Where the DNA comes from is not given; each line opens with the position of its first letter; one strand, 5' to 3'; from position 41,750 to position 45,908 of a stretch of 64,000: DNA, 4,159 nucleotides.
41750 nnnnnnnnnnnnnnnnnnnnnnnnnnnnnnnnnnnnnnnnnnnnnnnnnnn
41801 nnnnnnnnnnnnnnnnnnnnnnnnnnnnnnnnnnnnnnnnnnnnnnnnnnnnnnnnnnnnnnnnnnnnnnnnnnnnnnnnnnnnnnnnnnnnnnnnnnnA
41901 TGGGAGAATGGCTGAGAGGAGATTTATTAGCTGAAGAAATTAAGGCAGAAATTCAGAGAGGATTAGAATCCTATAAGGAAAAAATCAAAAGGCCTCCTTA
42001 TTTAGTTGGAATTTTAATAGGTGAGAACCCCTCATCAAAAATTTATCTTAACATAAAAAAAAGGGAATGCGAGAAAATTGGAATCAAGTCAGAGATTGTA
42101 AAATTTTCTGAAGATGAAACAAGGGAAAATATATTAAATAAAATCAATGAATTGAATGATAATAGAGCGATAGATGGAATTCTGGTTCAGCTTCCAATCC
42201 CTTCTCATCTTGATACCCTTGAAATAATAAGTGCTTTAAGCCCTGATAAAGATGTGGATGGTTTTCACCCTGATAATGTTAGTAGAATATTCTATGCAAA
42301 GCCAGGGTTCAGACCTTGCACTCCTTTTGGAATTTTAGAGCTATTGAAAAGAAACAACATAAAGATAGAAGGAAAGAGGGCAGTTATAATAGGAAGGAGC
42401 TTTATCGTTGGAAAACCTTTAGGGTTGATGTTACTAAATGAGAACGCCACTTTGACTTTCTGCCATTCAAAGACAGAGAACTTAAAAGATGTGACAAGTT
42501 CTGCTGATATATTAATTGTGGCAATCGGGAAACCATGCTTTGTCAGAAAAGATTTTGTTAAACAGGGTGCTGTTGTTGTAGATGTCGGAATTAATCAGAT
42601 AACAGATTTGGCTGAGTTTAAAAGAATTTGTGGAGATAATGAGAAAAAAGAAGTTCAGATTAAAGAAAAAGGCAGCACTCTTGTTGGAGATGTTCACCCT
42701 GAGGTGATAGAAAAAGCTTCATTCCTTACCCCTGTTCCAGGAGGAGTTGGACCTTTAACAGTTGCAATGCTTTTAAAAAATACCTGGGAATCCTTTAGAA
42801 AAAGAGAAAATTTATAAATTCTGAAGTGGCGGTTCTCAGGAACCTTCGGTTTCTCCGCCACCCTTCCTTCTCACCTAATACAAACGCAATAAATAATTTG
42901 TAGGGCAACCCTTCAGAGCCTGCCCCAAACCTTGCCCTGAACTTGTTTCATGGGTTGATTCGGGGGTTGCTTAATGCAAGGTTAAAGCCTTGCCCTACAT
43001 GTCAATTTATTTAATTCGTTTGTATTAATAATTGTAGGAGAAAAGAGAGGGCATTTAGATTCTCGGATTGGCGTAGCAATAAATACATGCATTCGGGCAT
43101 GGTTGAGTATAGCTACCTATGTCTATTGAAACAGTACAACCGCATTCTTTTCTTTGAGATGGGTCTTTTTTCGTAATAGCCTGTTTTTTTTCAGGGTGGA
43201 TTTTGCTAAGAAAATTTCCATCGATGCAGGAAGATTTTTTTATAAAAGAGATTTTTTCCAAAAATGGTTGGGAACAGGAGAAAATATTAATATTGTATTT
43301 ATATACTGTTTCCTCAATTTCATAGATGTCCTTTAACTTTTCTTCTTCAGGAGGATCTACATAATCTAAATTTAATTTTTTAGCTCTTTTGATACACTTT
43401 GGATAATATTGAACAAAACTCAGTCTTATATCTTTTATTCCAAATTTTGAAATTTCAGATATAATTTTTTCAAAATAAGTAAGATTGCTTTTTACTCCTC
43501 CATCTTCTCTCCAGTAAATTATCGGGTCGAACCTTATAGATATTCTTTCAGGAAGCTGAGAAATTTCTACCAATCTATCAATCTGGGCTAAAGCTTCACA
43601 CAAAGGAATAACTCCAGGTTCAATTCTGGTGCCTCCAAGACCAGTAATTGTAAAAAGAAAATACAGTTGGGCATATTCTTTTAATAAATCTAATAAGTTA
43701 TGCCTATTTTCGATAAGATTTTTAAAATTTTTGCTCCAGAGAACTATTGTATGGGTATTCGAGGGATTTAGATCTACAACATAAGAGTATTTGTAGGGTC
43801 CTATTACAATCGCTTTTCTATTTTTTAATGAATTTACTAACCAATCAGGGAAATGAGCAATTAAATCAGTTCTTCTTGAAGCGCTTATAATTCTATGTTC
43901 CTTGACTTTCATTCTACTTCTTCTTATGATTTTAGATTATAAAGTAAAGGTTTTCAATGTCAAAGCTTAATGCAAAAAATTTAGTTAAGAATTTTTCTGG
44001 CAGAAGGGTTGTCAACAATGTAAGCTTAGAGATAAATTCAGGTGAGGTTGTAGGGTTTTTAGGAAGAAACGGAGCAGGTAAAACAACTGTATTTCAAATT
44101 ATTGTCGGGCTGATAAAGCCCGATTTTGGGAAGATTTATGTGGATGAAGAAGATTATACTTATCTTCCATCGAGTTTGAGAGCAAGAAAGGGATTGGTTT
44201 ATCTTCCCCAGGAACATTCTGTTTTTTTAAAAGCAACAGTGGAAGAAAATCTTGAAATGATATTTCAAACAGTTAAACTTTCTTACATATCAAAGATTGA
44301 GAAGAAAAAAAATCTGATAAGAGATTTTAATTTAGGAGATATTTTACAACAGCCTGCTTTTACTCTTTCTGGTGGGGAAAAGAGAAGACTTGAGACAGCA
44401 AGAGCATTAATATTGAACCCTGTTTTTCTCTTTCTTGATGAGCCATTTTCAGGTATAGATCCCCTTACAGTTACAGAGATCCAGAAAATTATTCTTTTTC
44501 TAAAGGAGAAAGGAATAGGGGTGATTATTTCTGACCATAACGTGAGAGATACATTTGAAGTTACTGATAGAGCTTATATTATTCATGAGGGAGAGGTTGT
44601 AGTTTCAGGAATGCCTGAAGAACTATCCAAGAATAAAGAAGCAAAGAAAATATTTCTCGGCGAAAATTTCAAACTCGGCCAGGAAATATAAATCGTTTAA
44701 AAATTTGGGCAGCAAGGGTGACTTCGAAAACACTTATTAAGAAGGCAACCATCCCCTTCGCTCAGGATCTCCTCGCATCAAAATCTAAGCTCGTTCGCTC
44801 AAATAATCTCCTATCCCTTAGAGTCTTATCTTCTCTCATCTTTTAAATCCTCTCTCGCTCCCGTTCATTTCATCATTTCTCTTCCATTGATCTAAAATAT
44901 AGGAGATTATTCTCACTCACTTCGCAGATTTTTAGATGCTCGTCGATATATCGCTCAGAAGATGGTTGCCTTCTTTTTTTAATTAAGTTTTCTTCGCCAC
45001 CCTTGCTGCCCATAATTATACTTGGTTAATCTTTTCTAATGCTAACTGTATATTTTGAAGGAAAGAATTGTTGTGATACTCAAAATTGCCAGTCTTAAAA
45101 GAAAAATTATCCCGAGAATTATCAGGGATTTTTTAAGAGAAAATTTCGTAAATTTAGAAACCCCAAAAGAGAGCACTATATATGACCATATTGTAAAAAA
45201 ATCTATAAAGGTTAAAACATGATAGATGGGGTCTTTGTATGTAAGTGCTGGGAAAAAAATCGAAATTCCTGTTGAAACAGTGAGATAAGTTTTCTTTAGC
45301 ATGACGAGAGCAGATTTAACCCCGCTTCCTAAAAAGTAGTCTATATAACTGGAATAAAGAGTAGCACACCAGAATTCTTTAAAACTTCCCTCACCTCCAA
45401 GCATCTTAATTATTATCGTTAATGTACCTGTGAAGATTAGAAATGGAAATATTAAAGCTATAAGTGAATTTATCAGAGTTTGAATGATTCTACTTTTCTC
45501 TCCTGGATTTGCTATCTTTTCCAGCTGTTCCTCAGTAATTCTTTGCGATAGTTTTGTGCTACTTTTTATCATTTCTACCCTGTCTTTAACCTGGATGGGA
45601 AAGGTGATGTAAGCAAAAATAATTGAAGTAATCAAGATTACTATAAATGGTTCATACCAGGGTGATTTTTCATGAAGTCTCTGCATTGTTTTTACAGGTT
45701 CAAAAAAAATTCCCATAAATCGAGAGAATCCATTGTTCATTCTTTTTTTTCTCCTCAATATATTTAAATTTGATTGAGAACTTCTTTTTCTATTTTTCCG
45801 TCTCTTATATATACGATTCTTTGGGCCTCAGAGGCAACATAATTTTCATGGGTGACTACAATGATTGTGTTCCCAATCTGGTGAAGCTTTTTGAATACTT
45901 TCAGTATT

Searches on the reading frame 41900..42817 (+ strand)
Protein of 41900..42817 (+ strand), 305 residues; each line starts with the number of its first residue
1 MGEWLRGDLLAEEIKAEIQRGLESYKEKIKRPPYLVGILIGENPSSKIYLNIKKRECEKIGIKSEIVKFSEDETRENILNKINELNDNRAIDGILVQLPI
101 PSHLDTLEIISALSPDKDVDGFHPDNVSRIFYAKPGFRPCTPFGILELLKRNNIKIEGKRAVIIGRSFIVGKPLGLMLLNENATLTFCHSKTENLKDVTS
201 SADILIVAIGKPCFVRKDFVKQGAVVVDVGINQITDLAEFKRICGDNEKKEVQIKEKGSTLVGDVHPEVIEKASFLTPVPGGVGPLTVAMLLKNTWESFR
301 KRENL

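Call 11: find_encoding_contigs(protein=window:41900-42817:+, flank=10000, max_places=6)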
Protein window:41900-42817:+ (305 aa): no gene with exactly this product is on record in the collection.

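Call 30: search_protein_families(library=pfam, proteins=[window:41900-42817:+])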
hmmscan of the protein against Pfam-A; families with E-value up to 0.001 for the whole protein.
window:41900-42817:+ (305 aa): 2 families
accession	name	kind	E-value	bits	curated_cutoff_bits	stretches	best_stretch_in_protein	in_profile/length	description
PF02882.25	THF_DHG_CYH_C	-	6.8e-63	211.2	27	1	123-301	1-158/160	Tetrahydrofolate dehydrogenase/cyclohydrolase, NAD(P)-binding domain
PF00763.28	THF_DHG_CYH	-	2.8e-35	121.5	32.8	1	5-120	1-115/115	Tetrahydrofolate dehydrogenase/cyclohydrolase, catalytic domain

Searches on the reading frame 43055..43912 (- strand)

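Call 30: search_protein_families(library=pfam, proteins=[window:43055-43912:-])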
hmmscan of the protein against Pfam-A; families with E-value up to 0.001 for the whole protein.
window:43055-43912:- (285 aa): 1 family
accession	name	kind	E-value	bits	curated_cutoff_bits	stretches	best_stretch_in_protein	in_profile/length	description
PF08902.16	DUF1848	-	1.1e-56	193.1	30.5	1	8-281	1-262/262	Domain of unknown function (DUF1848)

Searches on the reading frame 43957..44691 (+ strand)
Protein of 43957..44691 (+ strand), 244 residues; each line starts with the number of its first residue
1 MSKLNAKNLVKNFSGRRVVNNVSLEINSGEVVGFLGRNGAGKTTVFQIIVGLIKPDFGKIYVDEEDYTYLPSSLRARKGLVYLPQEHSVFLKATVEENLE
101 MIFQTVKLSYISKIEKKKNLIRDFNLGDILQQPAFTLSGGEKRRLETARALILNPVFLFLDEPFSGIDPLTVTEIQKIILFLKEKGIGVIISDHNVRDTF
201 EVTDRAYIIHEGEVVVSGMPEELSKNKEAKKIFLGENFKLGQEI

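Call 19: find_encoding_contigs(protein=window:43957-44691:+, flank=10000, max_places=6)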
Protein window:43957-44691:+ (244 aa): no gene with exactly this product is on record in the collection.

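Call 30: search_protein_families(library=pfam, proteins=[window:43957-44691:+])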
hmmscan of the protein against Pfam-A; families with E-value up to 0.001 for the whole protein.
window:43957-44691:+ (244 aa): 2 families
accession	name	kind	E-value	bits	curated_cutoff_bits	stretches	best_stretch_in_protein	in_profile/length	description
PF00005.33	ABC_tran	-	1.2e-31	110.6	25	1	19-164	1-136/137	ABC transporter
PF13304.12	AAA_21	-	3.6e-08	34.3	27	0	120-195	221-299/304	AAA domain, putative AbiEii toxin, Type IV TA system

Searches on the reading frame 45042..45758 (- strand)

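Call 30: search_protein_families(library=pfam, proteins=[window:45042-45758:-])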
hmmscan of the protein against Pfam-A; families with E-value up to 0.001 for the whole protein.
window:45042-45758:- (238 aa): 1 family
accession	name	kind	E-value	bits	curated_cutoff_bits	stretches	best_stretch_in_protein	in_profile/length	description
PF04893.22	Yip1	-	7.3e-17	62.2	28.6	1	15-227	1-171/173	Yip1 domain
